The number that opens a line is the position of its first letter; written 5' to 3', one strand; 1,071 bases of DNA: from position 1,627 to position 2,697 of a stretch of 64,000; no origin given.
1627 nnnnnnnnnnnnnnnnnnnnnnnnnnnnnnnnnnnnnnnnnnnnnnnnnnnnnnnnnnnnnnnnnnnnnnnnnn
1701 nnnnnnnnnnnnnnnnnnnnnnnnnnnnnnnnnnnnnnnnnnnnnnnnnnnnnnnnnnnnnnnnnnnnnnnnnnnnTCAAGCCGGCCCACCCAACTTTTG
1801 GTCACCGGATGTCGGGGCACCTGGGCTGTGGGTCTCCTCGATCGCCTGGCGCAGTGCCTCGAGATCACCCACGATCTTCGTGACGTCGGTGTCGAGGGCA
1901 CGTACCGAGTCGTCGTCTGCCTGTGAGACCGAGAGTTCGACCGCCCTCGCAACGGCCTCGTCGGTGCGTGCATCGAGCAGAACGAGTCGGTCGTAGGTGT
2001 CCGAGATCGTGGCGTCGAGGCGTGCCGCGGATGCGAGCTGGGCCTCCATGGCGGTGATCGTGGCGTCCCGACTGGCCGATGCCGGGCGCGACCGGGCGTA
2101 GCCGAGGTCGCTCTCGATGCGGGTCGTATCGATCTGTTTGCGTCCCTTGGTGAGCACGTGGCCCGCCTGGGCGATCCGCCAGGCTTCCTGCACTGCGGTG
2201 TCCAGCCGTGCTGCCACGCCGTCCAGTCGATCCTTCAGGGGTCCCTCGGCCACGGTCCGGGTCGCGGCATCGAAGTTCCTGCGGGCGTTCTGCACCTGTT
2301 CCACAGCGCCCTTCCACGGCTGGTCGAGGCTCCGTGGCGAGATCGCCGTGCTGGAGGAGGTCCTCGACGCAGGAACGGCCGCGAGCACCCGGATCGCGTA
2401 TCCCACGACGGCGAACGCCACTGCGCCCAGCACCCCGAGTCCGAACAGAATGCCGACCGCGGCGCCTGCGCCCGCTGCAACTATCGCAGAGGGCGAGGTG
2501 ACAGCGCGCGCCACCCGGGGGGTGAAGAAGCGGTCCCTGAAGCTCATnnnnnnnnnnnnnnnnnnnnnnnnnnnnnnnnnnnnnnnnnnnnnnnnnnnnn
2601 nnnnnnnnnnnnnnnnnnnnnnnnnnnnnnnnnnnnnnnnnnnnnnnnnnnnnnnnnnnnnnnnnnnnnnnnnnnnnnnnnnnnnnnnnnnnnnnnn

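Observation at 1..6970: One co-directional chain links TerB-like AAA+ ATPase, two extracytoplasmic binding-protein-like proteins (one vWA-fused), a 2-TM coiled-coil protein, MurJ and PspA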

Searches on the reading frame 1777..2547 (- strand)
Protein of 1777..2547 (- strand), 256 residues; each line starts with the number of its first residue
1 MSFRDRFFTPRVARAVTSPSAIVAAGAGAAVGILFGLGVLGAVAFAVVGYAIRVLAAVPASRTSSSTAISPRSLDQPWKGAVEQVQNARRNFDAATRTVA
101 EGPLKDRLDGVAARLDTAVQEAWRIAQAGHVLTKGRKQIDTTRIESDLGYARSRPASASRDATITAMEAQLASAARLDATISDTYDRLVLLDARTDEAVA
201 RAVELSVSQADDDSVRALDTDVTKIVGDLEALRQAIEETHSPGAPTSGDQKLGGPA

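Call 5: search_protein_families(library=pfam, proteins=[window:1777-2547:-], max_evalue=0.1)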
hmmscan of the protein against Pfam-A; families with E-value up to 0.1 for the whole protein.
window:1777-2547:- (256 aa): 0 families

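Call 6: search_protein_families(library=ncbifam, proteins=[window:1777-2547:-], max_evalue=0.1)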
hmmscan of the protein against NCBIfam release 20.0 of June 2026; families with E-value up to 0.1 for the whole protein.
window:1777-2547:- (256 aa): 1 family
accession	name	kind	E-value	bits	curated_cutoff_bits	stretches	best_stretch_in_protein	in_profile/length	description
NF058645.1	MCPCtpMPsAe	equivalog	0.014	14.2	900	1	154-227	483-554/558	methyl-accepting chemotaxis protein CtpM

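Call 7: find_homologous_proteins(query=window:1777-2547:-)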
Query window:1777-2547:- (256 aa): 414 proteins with E <= 0.001 among 8000 candidates; the best 120 are listed.
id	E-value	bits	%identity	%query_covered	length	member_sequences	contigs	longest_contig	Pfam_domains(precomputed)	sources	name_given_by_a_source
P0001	1.4e-151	521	100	100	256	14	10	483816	-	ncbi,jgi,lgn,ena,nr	ncbi:MAG: hypothetical protein H6517_06420 [Microthrixaceae bacterium]|nr:hypothetical protein [Micr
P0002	1.1e-114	400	79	99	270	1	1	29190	-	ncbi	ncbi:MAG: hypothetical protein ACK5O2_13220 [Microthrixaceae bacterium]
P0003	2.8e-112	392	76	99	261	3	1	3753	-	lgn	-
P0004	7.4e-106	371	73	100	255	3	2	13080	-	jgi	jgi:uncharacterized MAPEG superfamily protein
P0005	8.3e-102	358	71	99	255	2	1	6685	-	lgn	-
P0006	9.9e-102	358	74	97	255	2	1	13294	-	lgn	-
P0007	1.1e-101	358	73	96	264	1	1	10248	-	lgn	-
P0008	1.3e-101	357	72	99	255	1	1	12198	-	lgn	-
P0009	4.1e-100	352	71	93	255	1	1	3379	-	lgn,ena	-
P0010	4.9e-99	349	70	99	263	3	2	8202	-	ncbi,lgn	-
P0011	2.0e-97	344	70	96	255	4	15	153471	-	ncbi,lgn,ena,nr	ncbi:MAG: hypothetical protein M9942_02305 [Microthrixaceae bacterium]|nr:hypothetical protein [Micr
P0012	1.2e-96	341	68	96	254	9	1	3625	-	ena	-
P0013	7.5e-96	338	67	100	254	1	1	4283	-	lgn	-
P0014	2.7e-95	337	71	97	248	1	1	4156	-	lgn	-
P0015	5.0e-94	332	70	93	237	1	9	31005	-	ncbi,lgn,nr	ncbi:MAG: hypothetical protein GY812_02460 [Actinomycetia bacterium]|nr:hypothetical protein [Actino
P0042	2.0e-74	268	59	95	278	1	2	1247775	-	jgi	jgi:hypothetical protein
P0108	4.1e-55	205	46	97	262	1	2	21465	-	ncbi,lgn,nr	ncbi:MAG TPA: hypothetical protein VHN98_06900 [Acidimicrobiales bacterium]|nr:hypothetical protein 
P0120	1.8e-53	200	48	94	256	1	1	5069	-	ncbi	ncbi:MAG TPA: hypothetical protein VF855_14325 [Acidimicrobiales bacterium]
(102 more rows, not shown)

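Call 9: find_encoding_contigs(protein=P0108, flank=10000, max_places=2)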
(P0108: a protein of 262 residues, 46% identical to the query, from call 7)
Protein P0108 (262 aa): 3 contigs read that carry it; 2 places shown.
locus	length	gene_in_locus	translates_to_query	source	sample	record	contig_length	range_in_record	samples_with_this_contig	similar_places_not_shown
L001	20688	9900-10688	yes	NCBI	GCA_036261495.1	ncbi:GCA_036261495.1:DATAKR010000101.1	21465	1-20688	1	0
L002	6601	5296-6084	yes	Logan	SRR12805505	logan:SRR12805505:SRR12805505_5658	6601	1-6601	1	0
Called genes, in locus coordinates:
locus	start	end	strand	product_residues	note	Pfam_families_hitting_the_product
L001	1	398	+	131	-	?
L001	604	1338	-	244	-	PF00406:ADK, PF13207:AAA_17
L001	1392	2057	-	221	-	PF00300:His_Phos_1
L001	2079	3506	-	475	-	PF05762:VWA_CoxE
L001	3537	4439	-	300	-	PF07724:AAA_2, PF13191:AAA_16 (weak), PF13401:AAA_22 (weak), PF00004:AAA, PF07726:AAA_3 (faint), PF07728:AAA_5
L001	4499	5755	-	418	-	PF00171:Aldedh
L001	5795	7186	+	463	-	PF00004:AAA, PF13401:AAA_22 (faint), PF17866:AAA_lid_6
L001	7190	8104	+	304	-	-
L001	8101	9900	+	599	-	PF13416:SBP_bac_8, PF13531:SBP_bac_11, PF00092:VWA, PF13519:VWA_2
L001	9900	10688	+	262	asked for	-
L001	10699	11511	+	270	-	PF04012:PspA_IM30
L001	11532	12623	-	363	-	PF00696:AA_kinase, PF01472:PUA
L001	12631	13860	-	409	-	PF01018:GTP1_OBG, PF01926:MMR_HSR1, PF02421:FeoB_N, PF09269:DUF1967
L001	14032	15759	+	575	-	PF01590:GAF, PF13185:GAF_2, PF13492:GAF_3, PF00512:HisKA, PF02518:HATPase_c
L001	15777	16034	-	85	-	PF01016:Ribosomal_L27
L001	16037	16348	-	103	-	PF00829:Ribosomal_L21p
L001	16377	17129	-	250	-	PF00583:Acetyltransf_1, PF13673:Acetyltransf_10 (faint), PF13508:Acetyltransf_7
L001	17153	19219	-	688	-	PF10150:RNase_E_G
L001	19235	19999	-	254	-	PF10105:DUF2344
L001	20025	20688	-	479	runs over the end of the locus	PF04055:Radical_SAM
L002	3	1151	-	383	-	?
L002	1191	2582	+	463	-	PF00004:AAA, PF13401:AAA_22 (faint), PF17866:AAA_lid_6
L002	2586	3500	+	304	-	-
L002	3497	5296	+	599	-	PF13416:SBP_bac_8, PF13531:SBP_bac_11, PF00092:VWA, PF13519:VWA_2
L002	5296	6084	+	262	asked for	-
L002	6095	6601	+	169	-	?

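Call 10: find_encoding_contigs(protein=P0042, flank=10000, max_places=2)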
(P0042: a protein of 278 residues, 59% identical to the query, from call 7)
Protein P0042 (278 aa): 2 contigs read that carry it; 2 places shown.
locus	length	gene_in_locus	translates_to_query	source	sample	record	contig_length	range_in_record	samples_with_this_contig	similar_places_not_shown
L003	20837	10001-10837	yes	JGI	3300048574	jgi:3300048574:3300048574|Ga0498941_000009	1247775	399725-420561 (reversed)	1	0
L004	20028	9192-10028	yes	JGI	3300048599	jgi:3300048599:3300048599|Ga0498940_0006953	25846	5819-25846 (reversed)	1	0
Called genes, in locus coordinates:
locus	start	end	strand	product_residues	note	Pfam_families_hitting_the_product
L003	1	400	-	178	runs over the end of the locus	-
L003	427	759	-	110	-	PF12844:HTH_19 (weak), PF13560:HTH_31, PF01381:HTH_3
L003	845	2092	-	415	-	PF00171:Aldedh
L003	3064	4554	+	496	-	PF13401:AAA_22 (faint), PF00004:AAA, PF17866:AAA_lid_6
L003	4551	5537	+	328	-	-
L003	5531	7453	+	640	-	PF13531:SBP_bac_11, PF13416:SBP_bac_8 (weak), PF00092:VWA, PF13519:VWA_2 (weak)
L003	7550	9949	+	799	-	PF01804:Penicil_amidase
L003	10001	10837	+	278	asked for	-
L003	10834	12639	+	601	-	-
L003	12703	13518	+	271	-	PF04012:PspA_IM30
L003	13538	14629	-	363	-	PF00696:AA_kinase, PF01472:PUA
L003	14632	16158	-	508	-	PF01018:GTP1_OBG, PF01926:MMR_HSR1, PF02421:FeoB_N (weak), PF09269:DUF1967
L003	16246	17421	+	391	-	PF01966:HD, PF13286:HD_assoc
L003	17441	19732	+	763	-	PF04632:FUSC, PF13515:FUSC_2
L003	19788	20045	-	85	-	PF01016:Ribosomal_L27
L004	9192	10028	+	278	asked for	-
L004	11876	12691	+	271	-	PF04012:PspA_IM30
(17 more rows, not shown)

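Call 12: find_encoding_contigs(protein=P0120, flank=10000, max_places=2)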
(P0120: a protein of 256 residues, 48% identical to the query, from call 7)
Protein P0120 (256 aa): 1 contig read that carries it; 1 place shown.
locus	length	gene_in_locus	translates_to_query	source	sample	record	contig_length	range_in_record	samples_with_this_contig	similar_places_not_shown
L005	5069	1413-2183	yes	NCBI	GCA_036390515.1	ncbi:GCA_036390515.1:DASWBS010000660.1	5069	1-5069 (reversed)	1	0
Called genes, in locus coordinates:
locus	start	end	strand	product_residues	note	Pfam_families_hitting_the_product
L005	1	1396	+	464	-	PF13416:SBP_bac_8, PF13531:SBP_bac_11, PF00092:VWA (weak), PF13519:VWA_2 (weak)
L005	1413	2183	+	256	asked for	-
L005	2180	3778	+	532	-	PF03023:MurJ, PF13440:Polysacc_synt_3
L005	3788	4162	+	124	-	-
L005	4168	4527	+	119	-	PF13442:Cytochrome_CBB3, PF00034:Cytochrom_C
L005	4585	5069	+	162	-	PF04012:PspA_IM30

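Call 20: find_related_loci(query=window:1777-2547:-, collection=genome_contigs, flank=10000)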
Query window:1777-2547:- (256 aa) in genome_contigs; peptide patterns used: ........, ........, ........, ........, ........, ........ (x = any residue, [..] = any of these).
149 stretches matched a pattern; 17 encode a relative of the query (tblastn E <= 1e-3); 17 distinct loci.
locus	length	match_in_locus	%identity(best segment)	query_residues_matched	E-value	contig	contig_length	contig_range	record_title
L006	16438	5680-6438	79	1-253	8e-126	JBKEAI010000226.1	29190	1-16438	MAG: Microthrixaceae bacterium isolate VLC_102 k121_12818596, whole genome shotgun sequence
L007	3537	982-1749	70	1-254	3e-106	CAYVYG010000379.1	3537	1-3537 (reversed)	MAG TPA_asm: uncultured Microthrixaceae bacterium isolate binchicken_co59_671 genome assembly, contig: NODE_67640_length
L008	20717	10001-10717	69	1-240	4e-90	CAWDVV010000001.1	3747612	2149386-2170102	MAG: uncultured Microthrixaceae bacterium isolate MFD05684.bin.2.82 genome assembly, contig: contig_21550, whole genome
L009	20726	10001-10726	64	1-242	1e-74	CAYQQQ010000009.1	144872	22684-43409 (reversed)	MAG TPA_asm: uncultured Microthrixaceae bacterium isolate SRP292972_co1_121 genome assembly, contig: NODE_136_length_144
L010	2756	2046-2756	55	1-240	2e-72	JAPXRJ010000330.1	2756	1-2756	MAG: Microthrixaceae bacterium isolate binned_ad_9.119 NODE_71933_length_2756_cov_2.917459, whole genome shotgun sequenc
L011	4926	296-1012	56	1-243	2e-71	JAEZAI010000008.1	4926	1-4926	MAG: Actinomycetes bacterium isolate OH_CBrB_143 k127_3062485, whole genome shotgun sequence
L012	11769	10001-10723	54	1-245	8e-71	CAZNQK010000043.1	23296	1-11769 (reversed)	MAG TPA_asm: uncultured Aquihabitans sp. isolate binchicken_co105_193 genome assembly, contig: NODE_2709_length_23296_co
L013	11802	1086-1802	55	1-243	2e-70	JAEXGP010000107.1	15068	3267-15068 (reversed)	MAG: Actinomycetes bacterium isolate OH_HBB_70 k127_1216550, whole genome shotgun sequence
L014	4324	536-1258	54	1-243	5e-66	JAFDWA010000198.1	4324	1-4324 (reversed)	MAG: Actinomycetota bacterium isolate SZAS-1 LIN-647__198__length-4324, whole genome shotgun sequence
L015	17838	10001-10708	55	1-239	4e-64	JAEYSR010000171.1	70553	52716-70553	MAG: Actinomycetes bacterium isolate OH_CBlB_104 k127_3300619, whole genome shotgun sequence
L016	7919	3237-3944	55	1-239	7e-58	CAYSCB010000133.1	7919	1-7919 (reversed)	MAG TPA_asm: uncultured Aquihabitans sp. isolate binchicken_co74_74 genome assembly, contig: NODE_17739_length_7919_cov_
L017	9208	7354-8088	43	2-245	2e-49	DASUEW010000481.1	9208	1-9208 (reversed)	MAG TPA_asm: Ilumatobacteraceae bacterium isolate SMAG_U1363 k141_120134, whole genome shotgun sequence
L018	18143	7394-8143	44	2-250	2e-43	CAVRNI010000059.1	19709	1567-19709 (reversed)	MAG: Ilumatobacteraceae bacterium isolate MFD05567.bin.2.201 genome assembly, contig: contig_76464, whole genome shotgun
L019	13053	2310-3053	38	1-245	1e-42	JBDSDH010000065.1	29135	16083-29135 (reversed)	MAG: Ilumatobacteraceae bacterium isolate cluster1_bin.177 k127_1910588, whole genome shotgun sequence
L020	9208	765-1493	47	1-243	3e-58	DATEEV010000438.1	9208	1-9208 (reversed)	MAG TPA_asm: Microthrixaceae bacterium isolate SMAG_U8742 k141_2823516, whole genome shotgun sequence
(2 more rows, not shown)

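Call 35: search_protein_families(library=pfam, alignment_id=A3, max_evalue=10)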
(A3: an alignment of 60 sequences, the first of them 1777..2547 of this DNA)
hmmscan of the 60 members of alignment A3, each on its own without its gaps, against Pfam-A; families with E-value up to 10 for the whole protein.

A. member 1, window:1777-2547:- (256 aa): 2 families
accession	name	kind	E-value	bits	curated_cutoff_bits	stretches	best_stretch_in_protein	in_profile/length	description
PF13796.11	Sensor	-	2.5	8.5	28.2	1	15-70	6-63/162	Putative sensor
PF23494.1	bPH_10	-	9.2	6.1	27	0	23-61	3-41/151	YqeB-like bacterial PH domain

B. families by the number of members that match (of 60 scanned): 77 families (the first 25 are shown)
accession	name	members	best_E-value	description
PF16326.10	ABC_tran_CTD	23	0.0016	ABC transporter C-terminal domain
PF05859.17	Mis12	12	0.014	Mis12 protein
PF20721.2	C19orf12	10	0.023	C19orf12-like protein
PF16925.10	TetR_C_13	8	0.071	Tetracyclin repressor-like, C-terminal domain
PF13796.11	Sensor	5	0.0092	Putative sensor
PF24336.1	DUF7504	4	0.074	Family of unknown function (DUF7504)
PF01442.23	Apolipoprotein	4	0.077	Apolipoprotein A1/A4/E domain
PF07889.17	DUF1664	4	0.16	Protein of unknown function (DUF1664)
PF02780.25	Transketolase_C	3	0.01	Transketolase, C-terminal domain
PF18455.6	GBR2_CC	3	0.049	Gamma-aminobutyric acid type B receptor subunit 2 coiled-coil domain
PF03580.19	Herpes_UL14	3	0.076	Herpesvirus UL14-like protein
PF04632.18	FUSC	3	0.078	Fusaric acid resistance protein family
PF24430.1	DUF7553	3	0.085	Family of unknown function (DUF7553)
PF23494.1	bPH_10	3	1.5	YqeB-like bacterial PH domain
PF05531.17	NPV_P10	2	0.029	Nucleopolyhedrovirus P10 protein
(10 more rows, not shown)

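Call 36: search_solved_structures(query=A3, max_evalue=10)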
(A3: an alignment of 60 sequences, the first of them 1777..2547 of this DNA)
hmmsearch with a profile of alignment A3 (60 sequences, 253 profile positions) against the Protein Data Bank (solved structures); distinct sequences matched with E-value up to 10: 13.
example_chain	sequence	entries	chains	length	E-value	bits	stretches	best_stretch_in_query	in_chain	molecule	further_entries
8a3k_UNK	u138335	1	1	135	0.17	14.2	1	95-155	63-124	sc-apCC-4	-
9r1k_A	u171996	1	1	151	0.36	13.1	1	106-156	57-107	sc-apCC-4-A7F-1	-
9ugr_A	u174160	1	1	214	0.59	12.4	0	173-228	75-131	Syn-F4-Link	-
3i2w_A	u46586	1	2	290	0.8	12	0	72-135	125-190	Syndapin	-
9r1j_A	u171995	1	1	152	1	11.7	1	79-155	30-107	sc-apCC-4-NR-1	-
6uhi_A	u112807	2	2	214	1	11.6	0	104-166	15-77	Ryanodine receptor 1 chimera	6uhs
1nfp_A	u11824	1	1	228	1.3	11.3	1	157-226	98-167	LUXF GENE PRODUCT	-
9r1n_A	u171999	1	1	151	1.6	11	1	81-154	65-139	sc-apCC-4-DPH-2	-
9r1m_A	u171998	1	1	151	1.7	10.9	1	105-156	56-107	sc-apCC-4-LMF-1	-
1orj_A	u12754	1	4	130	1.8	10.8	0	184-242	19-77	flagellar protein FliS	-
1ory_A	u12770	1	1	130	1.9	10.7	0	185-242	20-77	flagellar protein FliS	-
8w6e_A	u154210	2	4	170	2.2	10.5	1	103-143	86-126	HBC599 in complex with wFAP1.1 | wFAP1.1 structure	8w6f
9r1l_A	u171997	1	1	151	3.5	9.9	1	96-156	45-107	sc-apCC-4-SN38-1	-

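Call 38: predict_structure(alignment_id=A3)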
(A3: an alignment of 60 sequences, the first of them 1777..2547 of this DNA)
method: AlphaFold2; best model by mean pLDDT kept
length: 256 residues; sequences in the alignment: 60
mean_pLDDT: 82.2   pTM: 0.64
mean pLDDT of the five models: 82.2, 82.1, 78.8, 78.4, 77.5
residues with pLDDT >= 90: 120; 70-90: 73; 50-70: 53; < 50: 10
segments of 3 or more residues with pLDDT < 50: 61-67, 244-246
pLDDT, mean of each block of 10 residues (from residue 1): 62 74 66 70 68 63 53 93 93 92 92 91 93 95 98 98 98 96 94 89 82 86 87 83 54 62
secondary structure, 60 per line:
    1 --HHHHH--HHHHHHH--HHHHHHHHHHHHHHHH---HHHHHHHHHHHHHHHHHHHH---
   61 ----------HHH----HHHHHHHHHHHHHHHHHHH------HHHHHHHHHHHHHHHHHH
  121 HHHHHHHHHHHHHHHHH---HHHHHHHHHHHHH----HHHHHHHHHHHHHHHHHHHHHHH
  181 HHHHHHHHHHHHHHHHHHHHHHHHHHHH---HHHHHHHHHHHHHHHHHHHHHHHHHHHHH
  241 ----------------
elements in order: H3-7 H10-16 H19-34 H38-57 H78-96 H103-137 H141-153 H158-208 H212-240

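Call 43: fold_search(model_id=the predicted structure, library=pdb)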
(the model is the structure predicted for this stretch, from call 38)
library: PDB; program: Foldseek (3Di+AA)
matches with E <= 10: 631; with E <= 0.001: 0
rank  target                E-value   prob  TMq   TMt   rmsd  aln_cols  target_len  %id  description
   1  7unj_B                6.9e-03  0.93  0.17  0.20  25.6       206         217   16  De novo designed chlorophyll dimer protein with Zn pheophorbide a methyl ester matching geometry of purple bacterial s (released 2023-04-19)
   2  7unj_A                9.8e-03  0.96  0.20  0.23  25.2       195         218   16  De novo designed chlorophyll dimer protein with Zn pheophorbide a methyl ester matching geometry of purple bacterial s (released 2023-04-19)
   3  8d9p                  4.1e-02  0.89  0.25  0.31  13.0       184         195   12  De Novo Photosynthetic Reaction Center Protein Equipped with Heme B and Mn(II) cations (released 2022-09-28)
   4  6n4n_C                6.2e-02  0.41  0.14  0.18  24.0       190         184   14  Crystal structure of the designed protein DNCR2/danoprevir/NS3a complex (released 2019-09-11)
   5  6n4n_F                7.9e-02  0.35  0.14  0.17  22.8       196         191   12  Crystal structure of the designed protein DNCR2/danoprevir/NS3a complex (released 2019-09-11)
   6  5vtl                  8.3e-02  0.60  0.20  0.24  15.2       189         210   16  Structure of metacyclic invariant surface protein , Tb427.07.360, from Trypanosoma brucei. (released 2018-08-08)
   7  5vju                  9.6e-02  0.75  0.24  0.30  14.3       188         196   11  De Novo Photosynthetic Reaction Center Protein Variant Equipped with His-Tyr H-bond, Heme B, and Cd(II) ions (released 2018-04-25)
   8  4dcn_D                1.4e-01  0.30  0.16  0.19  19.1       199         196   10  Crystal Structure Analysis of the Arfaptin2 BAR domain in Complex with ARL1 (released 2012-06-13)
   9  4dcn_C                1.5e-01  0.69  0.25  0.30  16.5       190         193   12  Crystal Structure Analysis of the Arfaptin2 BAR domain in Complex with ARL1 (released 2012-06-13)
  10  8d9o                  1.5e-01  0.63  0.22  0.28  13.4       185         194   11  De Novo Photosynthetic Reaction Center Protein in Apo-State (released 2022-09-28)
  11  1i49_A                1.6e-01  0.35  0.16  0.20  19.7       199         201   12  CRYSTAL STRUCTURE ANALYSIS OF ARFAPTIN (released 2001-05-16)
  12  5vjs                  1.8e-01  0.75  0.27  0.33  13.9       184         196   12  De Novo Photosynthetic Reaction Center Protein Equipped with Heme B, a synthetic Zn porphyrin, and Zn(II) cations (released 2018-04-25)
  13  4nqi_C                1.9e-01  0.54  0.22  0.25  21.7       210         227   10  Structure of the N-terminal I-BAR domain (1-259) of D.Discoideum IBARa (released 2014-02-05)
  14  8qb7_A                2.0e-01  0.82  0.27  0.25  10.2       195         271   10  Pil1 in native eisosome lattice bound to plasma membrane microdomain (released 2024-07-24)
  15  3fyq                  2.1e-01  0.51  0.22  0.29  22.6       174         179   16  Structure of Drosophila melanogaster talin IBS2 domain (residues 1981-2168) (released 2009-02-03)
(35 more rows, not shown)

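Call 83: search_protein_families(library=padloc, proteins=[window:1777-2547:-], max_evalue=0.001)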
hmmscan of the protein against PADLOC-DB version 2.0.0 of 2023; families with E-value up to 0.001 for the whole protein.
window:1777-2547:- (256 aa): 0 families

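Call 94: find_encoding_contigs(protein=P0001, flank=10000, max_places=1)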
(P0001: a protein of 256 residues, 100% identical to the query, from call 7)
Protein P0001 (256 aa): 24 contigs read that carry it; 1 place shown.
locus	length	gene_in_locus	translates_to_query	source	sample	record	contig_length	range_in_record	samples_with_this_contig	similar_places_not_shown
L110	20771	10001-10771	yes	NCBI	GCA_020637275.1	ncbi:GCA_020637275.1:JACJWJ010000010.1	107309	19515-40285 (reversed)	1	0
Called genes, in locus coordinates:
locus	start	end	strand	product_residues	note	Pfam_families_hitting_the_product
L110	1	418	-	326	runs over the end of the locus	-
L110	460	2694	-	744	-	PF00884:Sulfatase, PF01663:Phosphodiest (faint), PF16347:SGSH_C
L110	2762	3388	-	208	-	PF00378:ECH_1, PF16113:ECH_2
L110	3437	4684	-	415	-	PF00171:Aldedh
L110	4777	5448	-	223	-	PF00702:Hydrolase, PF13419:HAD_2, PF13242:Hydrolase_like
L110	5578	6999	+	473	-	PF01078:Mg_chelatase (faint), PF00004:AAA, PF17866:AAA_lid_6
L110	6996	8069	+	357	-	-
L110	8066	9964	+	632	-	PF13416:SBP_bac_8, PF13531:SBP_bac_11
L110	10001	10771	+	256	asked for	-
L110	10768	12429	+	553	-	PF03023:MurJ, PF01554:MatE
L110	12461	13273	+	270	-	PF04012:PspA_IM30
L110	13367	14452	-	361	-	PF00696:AA_kinase, PF01472:PUA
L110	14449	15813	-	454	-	PF01018:GTP1_OBG, PF01926:MMR_HSR1, PF02421:FeoB_N, PF09269:DUF1967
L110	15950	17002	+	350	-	PF01966:HD, PF13286:HD_assoc (faint)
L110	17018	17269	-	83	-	PF01016:Ribosomal_L27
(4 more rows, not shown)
